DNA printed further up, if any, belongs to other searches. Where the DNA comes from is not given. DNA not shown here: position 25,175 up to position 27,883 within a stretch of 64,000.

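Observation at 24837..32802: nrdR followed by three tandem full-length class II (B12) ribonucleotide reductase paralogs and a PduO adenosyltransferase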

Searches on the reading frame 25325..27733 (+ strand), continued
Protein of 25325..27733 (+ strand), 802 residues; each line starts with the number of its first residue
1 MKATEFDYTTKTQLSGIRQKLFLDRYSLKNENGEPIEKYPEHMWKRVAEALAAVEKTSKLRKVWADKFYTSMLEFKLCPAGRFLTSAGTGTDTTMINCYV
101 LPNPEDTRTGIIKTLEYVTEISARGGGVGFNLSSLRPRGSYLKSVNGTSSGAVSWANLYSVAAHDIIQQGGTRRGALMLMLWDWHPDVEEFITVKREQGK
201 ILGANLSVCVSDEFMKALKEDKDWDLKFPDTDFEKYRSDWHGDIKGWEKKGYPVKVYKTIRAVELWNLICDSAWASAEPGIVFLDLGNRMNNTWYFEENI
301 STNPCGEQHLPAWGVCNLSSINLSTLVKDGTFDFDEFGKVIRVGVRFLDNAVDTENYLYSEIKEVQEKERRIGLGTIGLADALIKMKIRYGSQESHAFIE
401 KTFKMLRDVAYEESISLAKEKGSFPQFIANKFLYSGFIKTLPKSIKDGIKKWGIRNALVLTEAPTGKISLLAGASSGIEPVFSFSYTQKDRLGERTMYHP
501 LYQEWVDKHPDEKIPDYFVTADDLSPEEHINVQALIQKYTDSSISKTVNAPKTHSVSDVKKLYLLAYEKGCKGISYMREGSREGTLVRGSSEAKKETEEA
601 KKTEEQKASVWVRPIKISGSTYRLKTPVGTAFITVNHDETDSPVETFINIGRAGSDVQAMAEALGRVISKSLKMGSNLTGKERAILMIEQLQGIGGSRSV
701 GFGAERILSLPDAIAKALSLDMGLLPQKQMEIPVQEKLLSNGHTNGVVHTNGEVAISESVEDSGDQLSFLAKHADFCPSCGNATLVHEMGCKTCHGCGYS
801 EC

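Call 78: search_solved_structures(query=window:25325-27733:+, show_alignments=1, max_evalue=1e-40)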
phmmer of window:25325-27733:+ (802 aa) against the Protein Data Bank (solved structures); distinct sequences matched with E-value up to 1e-40: 11.
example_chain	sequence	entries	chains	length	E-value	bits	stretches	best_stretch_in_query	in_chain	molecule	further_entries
1xjk_A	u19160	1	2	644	8e-72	245.9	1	97-584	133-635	ribonucleotide reductase, B12-dependent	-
1xje_A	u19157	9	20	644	8.9e-72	245.7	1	97-584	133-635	ribonucleotide reductase, B12-dependent | Ribonucleoside-diphosphate reductase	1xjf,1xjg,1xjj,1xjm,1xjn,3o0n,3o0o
6l3r_A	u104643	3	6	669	3e-50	174.5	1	23-500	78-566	Ribonucleoside-diphosphate reductase large subunit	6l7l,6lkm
2wgh_A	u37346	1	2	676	3.1e-50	174.5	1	23-500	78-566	RIBONUCLEOSIDE-DIPHOSPHATE REDUCTASE LARGE SUBUNIT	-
3hnc_A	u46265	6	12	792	4.5e-50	173.9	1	23-500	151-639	Ribonucleoside-diphosphate reductase large subunit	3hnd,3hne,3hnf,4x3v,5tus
5d1y_A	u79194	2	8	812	4.8e-50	173.8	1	23-500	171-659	Ribonucleoside-diphosphate reductase large subunit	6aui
5im3_A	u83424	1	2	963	6.3e-49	170.1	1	13-501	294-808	Ribonucleoside-diphosphate reductase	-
7agj_A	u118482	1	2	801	7.7e-48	166.6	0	20-229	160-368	Ribonucleoside-diphosphate reductase subunit alpha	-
1zyz_A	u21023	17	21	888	3.3e-45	157.9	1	23-521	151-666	Ribonucleoside-diphosphate reductase large chain 1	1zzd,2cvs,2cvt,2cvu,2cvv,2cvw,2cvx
3s8a_A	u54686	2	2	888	2e-44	155.2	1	23-521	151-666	Ribonucleoside-diphosphate reductase large chain 1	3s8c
3tb9_A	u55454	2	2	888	2.2e-44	155.1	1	23-521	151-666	Ribonucleoside-diphosphate reductase large chain 1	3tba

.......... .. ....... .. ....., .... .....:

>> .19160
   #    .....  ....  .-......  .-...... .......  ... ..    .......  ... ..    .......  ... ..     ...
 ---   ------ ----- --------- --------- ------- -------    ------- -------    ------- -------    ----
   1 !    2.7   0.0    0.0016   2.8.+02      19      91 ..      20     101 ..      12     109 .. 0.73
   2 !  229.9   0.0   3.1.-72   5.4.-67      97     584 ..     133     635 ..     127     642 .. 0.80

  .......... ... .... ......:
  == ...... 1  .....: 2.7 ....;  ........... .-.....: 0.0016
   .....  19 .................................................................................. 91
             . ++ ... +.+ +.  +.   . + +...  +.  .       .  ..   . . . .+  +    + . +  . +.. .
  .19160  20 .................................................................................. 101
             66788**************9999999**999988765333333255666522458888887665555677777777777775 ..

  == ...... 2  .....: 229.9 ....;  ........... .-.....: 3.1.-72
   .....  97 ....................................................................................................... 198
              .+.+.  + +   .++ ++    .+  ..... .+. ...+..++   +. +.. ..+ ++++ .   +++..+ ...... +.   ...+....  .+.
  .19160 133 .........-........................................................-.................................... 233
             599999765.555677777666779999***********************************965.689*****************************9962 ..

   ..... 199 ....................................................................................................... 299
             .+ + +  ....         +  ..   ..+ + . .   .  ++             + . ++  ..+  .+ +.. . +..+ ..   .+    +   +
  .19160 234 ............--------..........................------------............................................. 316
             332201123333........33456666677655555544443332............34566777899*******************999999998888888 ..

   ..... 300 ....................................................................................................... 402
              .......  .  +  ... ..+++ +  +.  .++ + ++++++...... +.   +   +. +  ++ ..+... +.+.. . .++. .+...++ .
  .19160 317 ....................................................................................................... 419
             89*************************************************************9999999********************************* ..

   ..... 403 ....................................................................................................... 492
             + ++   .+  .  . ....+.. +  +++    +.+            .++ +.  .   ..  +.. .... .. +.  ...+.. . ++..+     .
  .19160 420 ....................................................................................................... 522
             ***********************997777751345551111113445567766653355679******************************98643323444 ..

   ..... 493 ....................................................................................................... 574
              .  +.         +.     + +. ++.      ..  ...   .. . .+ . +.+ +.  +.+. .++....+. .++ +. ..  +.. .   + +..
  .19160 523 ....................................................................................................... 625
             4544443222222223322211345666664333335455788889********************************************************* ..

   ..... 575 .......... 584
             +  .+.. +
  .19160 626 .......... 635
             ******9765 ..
